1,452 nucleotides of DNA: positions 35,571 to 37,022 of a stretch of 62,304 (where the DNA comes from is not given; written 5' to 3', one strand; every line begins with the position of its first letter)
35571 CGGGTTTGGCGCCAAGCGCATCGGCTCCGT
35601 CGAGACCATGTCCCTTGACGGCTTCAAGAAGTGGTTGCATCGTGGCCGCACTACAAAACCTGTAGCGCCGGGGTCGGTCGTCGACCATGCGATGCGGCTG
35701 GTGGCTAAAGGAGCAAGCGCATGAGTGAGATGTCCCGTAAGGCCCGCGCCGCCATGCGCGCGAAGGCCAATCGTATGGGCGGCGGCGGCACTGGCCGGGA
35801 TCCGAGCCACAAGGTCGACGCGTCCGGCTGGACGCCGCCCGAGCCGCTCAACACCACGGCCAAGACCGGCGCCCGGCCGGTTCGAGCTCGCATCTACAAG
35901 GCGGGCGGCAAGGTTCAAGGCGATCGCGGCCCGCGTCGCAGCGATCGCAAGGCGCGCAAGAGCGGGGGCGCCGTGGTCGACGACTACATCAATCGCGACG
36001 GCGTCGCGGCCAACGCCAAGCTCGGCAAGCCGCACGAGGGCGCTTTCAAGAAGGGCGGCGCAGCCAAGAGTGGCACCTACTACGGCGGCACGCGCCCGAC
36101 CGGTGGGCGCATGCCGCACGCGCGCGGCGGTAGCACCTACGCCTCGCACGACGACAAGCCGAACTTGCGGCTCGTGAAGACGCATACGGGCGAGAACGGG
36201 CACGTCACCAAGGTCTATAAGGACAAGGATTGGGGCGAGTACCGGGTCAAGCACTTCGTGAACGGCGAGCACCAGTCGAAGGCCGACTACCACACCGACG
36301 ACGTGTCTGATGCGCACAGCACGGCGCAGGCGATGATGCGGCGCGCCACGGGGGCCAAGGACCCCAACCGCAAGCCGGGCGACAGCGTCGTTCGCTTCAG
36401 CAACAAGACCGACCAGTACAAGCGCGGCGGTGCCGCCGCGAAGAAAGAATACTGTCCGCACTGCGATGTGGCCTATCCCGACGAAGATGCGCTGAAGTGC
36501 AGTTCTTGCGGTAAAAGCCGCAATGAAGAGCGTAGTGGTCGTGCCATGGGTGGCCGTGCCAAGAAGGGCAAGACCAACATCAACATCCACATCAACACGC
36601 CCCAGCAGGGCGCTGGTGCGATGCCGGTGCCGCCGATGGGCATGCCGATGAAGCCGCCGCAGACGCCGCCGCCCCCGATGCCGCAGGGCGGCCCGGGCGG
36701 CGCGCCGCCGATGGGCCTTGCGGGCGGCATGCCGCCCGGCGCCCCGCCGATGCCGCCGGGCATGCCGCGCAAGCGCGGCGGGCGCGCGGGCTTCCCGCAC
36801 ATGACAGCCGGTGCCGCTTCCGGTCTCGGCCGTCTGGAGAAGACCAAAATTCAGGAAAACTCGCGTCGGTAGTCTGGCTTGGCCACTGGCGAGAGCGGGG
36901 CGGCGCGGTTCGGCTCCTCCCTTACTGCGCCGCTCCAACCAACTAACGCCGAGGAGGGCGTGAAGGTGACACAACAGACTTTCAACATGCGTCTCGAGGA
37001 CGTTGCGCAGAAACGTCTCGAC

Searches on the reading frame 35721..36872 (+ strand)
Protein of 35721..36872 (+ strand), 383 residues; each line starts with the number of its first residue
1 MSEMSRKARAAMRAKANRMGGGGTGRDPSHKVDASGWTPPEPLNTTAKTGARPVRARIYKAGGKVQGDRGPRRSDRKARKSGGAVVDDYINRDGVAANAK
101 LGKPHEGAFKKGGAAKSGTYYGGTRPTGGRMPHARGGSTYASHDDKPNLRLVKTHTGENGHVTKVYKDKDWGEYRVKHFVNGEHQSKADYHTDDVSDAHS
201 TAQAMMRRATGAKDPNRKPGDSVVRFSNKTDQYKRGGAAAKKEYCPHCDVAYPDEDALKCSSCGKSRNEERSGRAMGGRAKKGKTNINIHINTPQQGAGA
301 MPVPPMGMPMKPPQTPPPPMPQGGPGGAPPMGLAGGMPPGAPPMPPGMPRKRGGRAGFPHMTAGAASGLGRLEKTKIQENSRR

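Call 11: search_protein_families(library=phrogs, proteins=[window:35721-36872:+], max_evalue=0.00001)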
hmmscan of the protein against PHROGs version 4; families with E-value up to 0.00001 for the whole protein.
window:35721-36872:+ (383 aa): 1 family
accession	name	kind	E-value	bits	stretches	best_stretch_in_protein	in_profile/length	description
phrog_7884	-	unknown function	4.5e-17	62.7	1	151-208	6-63/66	-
